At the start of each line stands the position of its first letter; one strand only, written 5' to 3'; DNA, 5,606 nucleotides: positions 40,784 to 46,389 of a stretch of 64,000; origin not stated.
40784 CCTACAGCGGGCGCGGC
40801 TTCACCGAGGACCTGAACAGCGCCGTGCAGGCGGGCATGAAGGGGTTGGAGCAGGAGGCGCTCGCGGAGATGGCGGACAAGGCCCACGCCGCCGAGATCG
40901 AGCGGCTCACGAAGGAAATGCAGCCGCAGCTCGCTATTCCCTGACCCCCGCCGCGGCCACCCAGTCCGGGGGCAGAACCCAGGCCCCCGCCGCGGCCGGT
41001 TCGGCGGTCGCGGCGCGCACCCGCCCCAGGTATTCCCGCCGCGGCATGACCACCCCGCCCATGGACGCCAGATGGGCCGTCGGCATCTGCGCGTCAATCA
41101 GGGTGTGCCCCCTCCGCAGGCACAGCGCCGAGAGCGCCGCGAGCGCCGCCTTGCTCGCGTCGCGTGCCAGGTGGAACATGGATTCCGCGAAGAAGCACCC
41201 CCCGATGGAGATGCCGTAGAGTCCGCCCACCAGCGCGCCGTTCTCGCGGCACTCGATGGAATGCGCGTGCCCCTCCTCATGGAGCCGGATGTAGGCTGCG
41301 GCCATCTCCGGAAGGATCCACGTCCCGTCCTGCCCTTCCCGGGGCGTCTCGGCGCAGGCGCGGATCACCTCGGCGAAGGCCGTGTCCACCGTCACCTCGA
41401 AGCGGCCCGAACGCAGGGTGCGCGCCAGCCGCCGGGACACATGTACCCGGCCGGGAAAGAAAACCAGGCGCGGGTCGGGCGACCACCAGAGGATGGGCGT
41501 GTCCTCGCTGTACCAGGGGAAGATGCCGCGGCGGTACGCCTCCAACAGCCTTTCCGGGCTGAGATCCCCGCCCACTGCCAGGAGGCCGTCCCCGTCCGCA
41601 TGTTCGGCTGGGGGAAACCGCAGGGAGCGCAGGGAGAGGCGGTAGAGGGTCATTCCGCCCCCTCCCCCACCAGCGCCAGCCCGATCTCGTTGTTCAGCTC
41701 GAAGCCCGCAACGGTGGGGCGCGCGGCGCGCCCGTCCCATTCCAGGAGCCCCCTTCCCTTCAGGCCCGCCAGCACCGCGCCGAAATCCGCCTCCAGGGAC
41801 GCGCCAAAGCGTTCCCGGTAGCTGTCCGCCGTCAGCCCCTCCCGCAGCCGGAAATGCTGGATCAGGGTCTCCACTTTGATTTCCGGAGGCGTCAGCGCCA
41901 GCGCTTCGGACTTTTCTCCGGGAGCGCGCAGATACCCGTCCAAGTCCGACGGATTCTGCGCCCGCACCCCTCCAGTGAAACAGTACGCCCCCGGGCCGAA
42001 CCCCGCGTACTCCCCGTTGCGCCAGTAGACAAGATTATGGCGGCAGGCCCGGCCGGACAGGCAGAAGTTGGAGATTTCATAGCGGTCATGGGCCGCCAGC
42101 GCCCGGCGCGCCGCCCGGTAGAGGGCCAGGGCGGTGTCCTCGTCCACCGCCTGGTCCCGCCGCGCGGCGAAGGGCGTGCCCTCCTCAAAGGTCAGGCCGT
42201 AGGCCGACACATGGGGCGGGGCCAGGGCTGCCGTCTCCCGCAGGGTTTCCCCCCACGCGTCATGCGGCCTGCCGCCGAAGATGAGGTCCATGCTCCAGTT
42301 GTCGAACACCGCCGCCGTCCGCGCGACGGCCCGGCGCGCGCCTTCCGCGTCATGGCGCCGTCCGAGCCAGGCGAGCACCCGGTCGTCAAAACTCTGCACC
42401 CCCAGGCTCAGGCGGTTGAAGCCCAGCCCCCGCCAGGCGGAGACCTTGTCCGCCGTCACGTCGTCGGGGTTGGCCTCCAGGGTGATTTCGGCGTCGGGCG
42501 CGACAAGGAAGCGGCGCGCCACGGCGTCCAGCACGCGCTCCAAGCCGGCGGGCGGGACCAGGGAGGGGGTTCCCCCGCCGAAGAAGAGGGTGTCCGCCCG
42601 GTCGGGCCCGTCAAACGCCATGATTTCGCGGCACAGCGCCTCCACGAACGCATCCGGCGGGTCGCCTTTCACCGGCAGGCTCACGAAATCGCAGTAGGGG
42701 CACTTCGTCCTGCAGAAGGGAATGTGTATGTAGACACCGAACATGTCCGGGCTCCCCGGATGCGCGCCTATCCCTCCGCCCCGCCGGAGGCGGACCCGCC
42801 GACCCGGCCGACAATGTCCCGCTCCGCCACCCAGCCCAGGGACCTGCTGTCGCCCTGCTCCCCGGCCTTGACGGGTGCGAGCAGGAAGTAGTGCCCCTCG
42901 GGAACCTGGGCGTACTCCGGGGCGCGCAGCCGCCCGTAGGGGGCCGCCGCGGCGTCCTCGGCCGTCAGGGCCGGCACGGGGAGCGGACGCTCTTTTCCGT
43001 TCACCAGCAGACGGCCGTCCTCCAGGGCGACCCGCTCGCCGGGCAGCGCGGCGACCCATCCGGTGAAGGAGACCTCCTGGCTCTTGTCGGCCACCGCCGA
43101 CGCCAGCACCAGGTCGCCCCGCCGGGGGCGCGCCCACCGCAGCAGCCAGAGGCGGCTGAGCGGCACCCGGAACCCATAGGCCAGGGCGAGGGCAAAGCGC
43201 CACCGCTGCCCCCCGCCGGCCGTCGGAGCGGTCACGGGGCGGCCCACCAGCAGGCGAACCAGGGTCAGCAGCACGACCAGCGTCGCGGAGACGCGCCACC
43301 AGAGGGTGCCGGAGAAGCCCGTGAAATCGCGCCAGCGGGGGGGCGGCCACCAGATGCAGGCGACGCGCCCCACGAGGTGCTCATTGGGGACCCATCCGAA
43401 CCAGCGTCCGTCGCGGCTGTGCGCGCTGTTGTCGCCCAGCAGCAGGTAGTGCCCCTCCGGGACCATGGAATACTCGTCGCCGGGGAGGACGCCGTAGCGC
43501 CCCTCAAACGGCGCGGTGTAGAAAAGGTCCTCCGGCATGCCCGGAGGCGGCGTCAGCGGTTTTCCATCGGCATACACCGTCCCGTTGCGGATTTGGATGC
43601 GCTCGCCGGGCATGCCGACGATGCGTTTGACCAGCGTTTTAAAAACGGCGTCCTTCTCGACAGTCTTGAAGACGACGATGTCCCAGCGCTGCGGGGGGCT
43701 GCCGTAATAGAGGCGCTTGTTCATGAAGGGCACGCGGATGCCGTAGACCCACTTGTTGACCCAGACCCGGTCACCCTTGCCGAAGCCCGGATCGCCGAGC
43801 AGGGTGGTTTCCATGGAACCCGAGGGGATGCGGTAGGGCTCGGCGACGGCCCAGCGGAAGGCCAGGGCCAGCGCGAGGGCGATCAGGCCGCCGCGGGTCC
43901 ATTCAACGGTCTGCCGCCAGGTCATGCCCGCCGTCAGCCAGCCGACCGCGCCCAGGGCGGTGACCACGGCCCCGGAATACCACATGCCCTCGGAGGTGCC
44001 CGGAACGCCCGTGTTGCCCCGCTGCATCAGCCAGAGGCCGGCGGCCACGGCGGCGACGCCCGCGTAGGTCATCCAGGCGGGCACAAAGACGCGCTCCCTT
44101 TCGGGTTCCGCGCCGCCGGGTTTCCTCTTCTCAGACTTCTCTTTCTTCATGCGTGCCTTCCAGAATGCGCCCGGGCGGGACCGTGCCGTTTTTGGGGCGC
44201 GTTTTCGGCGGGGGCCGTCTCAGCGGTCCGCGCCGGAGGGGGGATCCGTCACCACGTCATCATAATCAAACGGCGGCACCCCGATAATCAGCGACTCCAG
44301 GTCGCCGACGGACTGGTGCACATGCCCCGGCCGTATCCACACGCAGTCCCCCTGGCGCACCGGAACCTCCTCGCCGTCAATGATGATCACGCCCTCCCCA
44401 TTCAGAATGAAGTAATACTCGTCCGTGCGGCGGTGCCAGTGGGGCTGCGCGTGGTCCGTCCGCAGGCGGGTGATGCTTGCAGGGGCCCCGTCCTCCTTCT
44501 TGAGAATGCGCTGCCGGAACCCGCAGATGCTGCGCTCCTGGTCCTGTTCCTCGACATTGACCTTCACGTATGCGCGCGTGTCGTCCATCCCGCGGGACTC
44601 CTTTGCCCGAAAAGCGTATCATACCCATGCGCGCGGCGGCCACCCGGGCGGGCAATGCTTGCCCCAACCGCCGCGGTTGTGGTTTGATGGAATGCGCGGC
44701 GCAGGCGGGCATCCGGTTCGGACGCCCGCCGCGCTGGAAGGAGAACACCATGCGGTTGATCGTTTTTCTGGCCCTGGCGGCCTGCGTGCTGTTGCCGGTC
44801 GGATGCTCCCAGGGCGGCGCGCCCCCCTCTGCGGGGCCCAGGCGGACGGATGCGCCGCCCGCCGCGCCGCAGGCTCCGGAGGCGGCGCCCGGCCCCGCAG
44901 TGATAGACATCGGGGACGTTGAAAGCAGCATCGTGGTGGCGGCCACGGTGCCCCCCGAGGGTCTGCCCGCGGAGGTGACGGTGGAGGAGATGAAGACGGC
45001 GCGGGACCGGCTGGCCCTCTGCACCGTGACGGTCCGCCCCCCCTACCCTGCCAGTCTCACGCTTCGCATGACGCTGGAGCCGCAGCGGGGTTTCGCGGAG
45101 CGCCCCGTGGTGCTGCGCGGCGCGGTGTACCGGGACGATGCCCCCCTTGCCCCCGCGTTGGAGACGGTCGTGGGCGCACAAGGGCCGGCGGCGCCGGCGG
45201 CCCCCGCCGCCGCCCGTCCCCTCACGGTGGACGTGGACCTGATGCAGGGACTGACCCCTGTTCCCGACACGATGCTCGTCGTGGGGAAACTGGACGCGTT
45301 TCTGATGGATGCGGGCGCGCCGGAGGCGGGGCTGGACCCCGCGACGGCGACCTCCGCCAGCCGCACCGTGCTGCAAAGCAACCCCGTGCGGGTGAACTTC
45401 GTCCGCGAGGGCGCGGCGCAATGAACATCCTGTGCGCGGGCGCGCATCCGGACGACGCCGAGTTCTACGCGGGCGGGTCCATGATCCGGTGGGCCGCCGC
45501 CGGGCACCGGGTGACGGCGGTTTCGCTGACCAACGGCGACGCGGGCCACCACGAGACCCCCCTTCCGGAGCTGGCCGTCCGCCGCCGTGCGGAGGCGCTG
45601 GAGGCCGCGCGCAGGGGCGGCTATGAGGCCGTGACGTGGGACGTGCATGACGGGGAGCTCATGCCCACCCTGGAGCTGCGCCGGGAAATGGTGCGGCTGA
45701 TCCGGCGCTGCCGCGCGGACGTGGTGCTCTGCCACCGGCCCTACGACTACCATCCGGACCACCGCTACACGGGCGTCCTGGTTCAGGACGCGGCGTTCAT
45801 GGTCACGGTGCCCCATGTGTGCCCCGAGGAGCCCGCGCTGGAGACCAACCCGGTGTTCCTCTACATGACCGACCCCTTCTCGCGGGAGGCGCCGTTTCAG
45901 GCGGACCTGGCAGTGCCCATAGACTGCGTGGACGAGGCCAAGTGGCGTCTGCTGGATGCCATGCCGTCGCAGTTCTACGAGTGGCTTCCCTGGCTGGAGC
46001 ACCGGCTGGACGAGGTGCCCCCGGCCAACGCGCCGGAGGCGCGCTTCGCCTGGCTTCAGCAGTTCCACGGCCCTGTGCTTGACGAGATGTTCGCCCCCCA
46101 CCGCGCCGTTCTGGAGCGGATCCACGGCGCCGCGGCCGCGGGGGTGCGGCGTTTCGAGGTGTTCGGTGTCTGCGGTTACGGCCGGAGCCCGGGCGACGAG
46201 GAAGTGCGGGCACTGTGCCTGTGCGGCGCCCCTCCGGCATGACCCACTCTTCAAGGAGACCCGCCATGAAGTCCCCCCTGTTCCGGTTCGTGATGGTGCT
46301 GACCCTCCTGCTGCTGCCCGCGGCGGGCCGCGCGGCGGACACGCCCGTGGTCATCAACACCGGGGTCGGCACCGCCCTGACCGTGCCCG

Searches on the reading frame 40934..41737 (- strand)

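Call 74: search_protein_families(library=pfam, proteins=[window:40934-41737:-], max_evalue=0.00001)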
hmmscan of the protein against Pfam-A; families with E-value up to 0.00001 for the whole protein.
window:40934-41737:- (267 aa): 1 family
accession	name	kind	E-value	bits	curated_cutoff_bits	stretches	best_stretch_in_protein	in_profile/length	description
PF03588.20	Leu_Phe_trans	-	2.5e-72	242.3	22.7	1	61-231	1-170/171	Leucyl/phenylalanyl-tRNA protein transferase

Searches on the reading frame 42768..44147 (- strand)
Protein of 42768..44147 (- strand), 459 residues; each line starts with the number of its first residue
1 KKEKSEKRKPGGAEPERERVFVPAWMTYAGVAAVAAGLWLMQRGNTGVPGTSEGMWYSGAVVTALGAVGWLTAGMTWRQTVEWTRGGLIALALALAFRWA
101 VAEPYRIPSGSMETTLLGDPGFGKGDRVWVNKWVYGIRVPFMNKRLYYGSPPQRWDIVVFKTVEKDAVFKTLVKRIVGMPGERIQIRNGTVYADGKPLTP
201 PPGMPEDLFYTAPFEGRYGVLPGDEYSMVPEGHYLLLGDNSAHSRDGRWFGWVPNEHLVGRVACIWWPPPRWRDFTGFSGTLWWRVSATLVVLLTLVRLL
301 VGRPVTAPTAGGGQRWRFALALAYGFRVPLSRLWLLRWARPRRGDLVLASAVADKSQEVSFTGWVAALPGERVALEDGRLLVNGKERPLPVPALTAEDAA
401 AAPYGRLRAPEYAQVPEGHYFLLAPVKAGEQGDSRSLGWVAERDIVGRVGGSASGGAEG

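Call 74: search_protein_families(library=pfam, proteins=[window:42768-44147:-], max_evalue=0.00001)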
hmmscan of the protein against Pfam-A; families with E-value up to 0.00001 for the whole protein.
window:42768-44147:- (459 aa): 1 family
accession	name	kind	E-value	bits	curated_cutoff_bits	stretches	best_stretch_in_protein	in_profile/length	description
PF10502.14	Peptidase_S26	-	1.8e-52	178.1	22.9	2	82-267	3-168/168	Signal peptidase, peptidase S26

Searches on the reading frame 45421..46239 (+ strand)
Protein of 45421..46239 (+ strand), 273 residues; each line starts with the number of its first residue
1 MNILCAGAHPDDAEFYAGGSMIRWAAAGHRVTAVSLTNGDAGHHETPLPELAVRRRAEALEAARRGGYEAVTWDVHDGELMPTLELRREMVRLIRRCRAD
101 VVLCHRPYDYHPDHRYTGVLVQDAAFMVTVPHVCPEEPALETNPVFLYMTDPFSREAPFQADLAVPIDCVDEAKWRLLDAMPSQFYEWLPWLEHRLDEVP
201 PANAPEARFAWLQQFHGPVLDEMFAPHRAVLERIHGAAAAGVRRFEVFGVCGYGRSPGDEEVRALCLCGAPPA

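Call 75: search_protein_families(library=pfam, proteins=[window:45421-46239:+], max_evalue=0.00001)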
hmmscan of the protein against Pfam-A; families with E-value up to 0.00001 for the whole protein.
window:45421-46239:+ (273 aa): 1 family
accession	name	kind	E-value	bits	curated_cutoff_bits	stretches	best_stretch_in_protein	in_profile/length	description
PF02585.22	PIG-L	-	6.2e-27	95.1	28.2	1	6-124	3-128/129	GlcNAc-PI de-N-acetylase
